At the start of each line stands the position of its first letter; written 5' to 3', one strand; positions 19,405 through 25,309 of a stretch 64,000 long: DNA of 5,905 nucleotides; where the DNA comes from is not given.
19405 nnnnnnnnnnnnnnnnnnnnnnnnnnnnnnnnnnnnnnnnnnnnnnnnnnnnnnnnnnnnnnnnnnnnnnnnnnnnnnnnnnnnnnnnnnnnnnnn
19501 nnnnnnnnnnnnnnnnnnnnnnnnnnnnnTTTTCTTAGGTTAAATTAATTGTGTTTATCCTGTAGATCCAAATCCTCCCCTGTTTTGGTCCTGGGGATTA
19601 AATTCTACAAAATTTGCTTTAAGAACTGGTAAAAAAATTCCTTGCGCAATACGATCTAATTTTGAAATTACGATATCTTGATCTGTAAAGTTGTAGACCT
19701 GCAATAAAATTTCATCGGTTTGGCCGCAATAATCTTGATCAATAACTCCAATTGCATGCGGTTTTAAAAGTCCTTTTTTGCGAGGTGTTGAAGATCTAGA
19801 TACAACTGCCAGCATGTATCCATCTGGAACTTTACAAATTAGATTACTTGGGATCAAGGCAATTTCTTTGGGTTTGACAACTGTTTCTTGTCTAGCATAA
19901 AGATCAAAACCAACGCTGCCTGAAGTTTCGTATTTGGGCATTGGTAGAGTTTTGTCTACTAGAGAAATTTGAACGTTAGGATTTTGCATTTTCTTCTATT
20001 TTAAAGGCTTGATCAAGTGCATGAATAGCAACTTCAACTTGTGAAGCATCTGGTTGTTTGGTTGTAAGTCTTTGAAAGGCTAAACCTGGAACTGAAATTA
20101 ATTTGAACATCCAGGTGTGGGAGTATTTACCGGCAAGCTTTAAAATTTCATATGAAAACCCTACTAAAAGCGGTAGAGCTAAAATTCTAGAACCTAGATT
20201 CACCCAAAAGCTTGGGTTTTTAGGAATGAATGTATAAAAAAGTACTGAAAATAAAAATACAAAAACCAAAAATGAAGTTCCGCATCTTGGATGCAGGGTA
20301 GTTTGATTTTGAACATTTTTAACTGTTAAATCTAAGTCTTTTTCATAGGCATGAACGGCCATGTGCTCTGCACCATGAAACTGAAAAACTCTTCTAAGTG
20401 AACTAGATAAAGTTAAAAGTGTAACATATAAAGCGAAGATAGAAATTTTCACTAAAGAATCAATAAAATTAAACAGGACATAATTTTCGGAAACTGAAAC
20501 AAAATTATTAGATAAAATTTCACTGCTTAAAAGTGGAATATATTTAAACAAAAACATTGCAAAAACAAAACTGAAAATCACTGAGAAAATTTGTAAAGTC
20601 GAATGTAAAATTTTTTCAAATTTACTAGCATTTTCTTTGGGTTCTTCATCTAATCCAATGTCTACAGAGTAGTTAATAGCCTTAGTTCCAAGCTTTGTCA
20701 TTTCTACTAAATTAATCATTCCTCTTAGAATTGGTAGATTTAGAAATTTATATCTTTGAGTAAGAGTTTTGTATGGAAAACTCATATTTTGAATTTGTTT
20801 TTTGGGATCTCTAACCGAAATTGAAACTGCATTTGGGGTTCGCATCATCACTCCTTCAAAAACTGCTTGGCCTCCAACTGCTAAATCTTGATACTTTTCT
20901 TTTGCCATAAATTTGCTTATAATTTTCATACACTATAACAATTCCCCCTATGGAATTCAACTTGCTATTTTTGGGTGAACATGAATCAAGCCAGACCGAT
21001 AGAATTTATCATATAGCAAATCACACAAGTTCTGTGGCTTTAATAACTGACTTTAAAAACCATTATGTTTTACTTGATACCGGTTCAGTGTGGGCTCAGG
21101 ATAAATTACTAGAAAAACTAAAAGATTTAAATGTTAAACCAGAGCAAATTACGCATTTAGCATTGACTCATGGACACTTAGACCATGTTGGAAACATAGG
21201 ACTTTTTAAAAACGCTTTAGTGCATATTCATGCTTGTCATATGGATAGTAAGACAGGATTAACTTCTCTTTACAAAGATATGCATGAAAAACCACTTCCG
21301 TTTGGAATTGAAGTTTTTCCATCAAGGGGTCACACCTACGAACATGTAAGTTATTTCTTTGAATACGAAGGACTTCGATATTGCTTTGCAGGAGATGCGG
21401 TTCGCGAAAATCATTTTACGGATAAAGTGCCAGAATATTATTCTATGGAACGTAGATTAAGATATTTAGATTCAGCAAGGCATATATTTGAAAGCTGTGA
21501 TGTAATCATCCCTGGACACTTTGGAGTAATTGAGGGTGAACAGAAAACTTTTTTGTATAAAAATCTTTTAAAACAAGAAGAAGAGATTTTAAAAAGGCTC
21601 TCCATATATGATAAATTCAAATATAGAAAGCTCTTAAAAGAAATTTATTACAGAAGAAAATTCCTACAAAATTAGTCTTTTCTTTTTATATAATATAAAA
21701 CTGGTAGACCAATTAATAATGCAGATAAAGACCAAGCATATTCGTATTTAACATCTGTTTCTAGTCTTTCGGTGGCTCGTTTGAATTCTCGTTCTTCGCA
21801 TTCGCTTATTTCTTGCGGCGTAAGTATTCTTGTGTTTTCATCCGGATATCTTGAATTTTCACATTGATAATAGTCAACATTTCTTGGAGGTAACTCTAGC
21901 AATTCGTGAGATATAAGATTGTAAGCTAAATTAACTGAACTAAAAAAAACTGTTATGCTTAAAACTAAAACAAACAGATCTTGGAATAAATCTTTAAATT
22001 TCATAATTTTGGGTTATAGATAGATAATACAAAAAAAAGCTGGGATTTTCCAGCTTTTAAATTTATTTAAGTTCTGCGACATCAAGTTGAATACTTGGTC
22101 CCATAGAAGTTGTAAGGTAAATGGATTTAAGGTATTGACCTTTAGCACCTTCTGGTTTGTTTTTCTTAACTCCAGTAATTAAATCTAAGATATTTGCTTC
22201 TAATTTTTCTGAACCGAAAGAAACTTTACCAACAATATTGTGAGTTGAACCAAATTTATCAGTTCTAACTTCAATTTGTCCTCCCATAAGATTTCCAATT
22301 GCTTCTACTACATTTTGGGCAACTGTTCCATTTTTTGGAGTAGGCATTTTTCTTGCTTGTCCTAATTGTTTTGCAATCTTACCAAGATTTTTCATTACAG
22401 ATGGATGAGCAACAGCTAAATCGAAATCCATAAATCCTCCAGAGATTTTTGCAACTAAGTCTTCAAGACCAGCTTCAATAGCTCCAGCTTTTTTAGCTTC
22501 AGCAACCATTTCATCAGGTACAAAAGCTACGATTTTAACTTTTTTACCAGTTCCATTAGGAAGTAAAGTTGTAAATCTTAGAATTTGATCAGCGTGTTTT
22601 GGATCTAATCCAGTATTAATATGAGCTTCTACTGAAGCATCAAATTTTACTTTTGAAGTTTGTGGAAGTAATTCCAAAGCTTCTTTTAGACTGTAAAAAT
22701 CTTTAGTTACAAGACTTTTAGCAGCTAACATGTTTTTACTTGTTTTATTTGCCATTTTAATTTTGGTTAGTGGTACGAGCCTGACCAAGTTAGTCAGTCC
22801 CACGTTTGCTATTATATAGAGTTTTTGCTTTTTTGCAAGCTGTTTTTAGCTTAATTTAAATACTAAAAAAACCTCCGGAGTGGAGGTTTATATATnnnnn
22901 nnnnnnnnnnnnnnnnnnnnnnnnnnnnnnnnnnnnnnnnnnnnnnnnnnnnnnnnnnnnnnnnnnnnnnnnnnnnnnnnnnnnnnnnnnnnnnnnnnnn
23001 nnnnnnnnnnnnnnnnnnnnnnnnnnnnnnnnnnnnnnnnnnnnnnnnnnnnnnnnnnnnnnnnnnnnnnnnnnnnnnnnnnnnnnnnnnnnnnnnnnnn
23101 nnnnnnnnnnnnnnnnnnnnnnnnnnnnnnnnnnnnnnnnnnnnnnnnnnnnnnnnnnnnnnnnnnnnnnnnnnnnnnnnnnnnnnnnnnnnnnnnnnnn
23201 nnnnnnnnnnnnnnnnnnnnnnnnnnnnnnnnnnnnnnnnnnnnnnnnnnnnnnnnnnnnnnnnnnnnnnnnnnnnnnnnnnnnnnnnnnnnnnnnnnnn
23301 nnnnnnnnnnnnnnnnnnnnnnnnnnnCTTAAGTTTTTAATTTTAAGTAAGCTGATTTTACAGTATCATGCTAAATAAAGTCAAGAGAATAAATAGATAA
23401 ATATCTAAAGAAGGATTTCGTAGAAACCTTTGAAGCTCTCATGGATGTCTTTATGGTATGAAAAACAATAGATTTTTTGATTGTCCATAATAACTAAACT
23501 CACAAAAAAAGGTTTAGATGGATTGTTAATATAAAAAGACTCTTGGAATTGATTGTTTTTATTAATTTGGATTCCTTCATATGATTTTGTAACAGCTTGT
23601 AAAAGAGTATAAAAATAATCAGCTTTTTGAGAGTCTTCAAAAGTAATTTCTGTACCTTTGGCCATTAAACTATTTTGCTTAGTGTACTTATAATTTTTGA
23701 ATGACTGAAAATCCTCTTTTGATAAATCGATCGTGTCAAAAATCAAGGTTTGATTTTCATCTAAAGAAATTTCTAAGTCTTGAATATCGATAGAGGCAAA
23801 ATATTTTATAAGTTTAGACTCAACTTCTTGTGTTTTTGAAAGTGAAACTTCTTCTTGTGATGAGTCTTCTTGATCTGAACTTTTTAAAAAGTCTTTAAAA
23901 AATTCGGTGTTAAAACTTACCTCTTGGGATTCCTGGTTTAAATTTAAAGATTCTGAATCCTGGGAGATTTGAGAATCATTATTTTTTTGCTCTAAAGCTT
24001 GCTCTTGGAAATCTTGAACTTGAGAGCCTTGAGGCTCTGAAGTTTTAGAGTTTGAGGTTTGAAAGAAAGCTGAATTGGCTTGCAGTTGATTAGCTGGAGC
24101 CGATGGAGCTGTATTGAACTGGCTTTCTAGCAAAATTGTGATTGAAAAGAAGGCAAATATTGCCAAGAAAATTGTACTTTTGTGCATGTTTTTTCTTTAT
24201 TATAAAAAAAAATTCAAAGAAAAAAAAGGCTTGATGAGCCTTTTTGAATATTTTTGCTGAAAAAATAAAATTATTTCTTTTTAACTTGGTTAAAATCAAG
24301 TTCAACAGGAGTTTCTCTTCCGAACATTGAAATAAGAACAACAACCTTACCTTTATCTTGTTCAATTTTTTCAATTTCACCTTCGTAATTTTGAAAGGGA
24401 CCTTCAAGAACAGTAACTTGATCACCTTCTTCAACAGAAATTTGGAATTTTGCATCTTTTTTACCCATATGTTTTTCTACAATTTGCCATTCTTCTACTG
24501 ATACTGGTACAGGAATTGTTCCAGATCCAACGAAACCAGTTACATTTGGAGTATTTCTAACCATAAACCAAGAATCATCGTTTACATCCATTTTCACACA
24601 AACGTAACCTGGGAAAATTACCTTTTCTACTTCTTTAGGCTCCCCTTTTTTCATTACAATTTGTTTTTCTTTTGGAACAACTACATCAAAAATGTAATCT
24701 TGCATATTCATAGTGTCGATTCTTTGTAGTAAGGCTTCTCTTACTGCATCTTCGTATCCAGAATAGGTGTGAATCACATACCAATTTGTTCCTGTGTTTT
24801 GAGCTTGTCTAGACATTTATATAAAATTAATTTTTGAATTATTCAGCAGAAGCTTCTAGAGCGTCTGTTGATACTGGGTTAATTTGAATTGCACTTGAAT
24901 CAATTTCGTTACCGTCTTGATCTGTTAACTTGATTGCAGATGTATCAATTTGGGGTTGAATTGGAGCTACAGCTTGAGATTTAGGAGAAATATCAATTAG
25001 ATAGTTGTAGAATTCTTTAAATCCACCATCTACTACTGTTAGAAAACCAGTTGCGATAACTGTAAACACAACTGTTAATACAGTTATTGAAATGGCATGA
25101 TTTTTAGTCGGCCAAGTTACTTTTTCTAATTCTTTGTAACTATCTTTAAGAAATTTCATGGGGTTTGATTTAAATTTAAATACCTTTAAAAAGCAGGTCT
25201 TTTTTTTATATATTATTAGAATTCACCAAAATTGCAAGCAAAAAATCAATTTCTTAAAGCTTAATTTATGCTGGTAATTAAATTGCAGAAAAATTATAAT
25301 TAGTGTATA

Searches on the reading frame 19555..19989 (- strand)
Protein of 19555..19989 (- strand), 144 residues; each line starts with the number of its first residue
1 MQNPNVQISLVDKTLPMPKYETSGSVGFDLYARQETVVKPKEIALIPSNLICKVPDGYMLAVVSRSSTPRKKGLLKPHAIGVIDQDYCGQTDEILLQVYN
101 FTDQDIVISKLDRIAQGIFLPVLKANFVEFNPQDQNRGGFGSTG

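Call 6: search_protein_families(library=pfam, proteins=[window:19555-19989:-], max_evalue=0.001)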
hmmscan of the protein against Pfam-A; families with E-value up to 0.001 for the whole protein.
window:19555-19989:- (144 aa): 2 families
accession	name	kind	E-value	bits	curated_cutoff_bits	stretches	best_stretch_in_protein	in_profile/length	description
PF00692.24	dUTPase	-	9e-26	90.6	22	1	15-144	3-129/129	dUTPase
PF22769.1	DCD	-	3e-06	27.9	27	1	33-119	68-150/153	dCTP deaminase-like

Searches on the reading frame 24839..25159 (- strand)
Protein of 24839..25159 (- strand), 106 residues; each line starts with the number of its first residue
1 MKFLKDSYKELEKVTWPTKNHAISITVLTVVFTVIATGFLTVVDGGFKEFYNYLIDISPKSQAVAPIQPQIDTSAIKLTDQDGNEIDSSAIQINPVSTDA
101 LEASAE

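Call 3: search_protein_families(library=pfam, proteins=[window:24839-25159:-], max_evalue=0.1)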
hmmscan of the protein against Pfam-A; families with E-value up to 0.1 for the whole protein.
window:24839-25159:- (106 aa): 2 families
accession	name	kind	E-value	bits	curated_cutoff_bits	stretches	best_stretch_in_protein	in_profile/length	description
PF00584.25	SecE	-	3.9e-15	56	22.7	1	2-54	2-54/55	SecE/Sec61-gamma subunits of protein translocation complex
PF13038.11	DUF3899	-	0.084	13.7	23.4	0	24-60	10-46/88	Domain of unknown function (DUF3899)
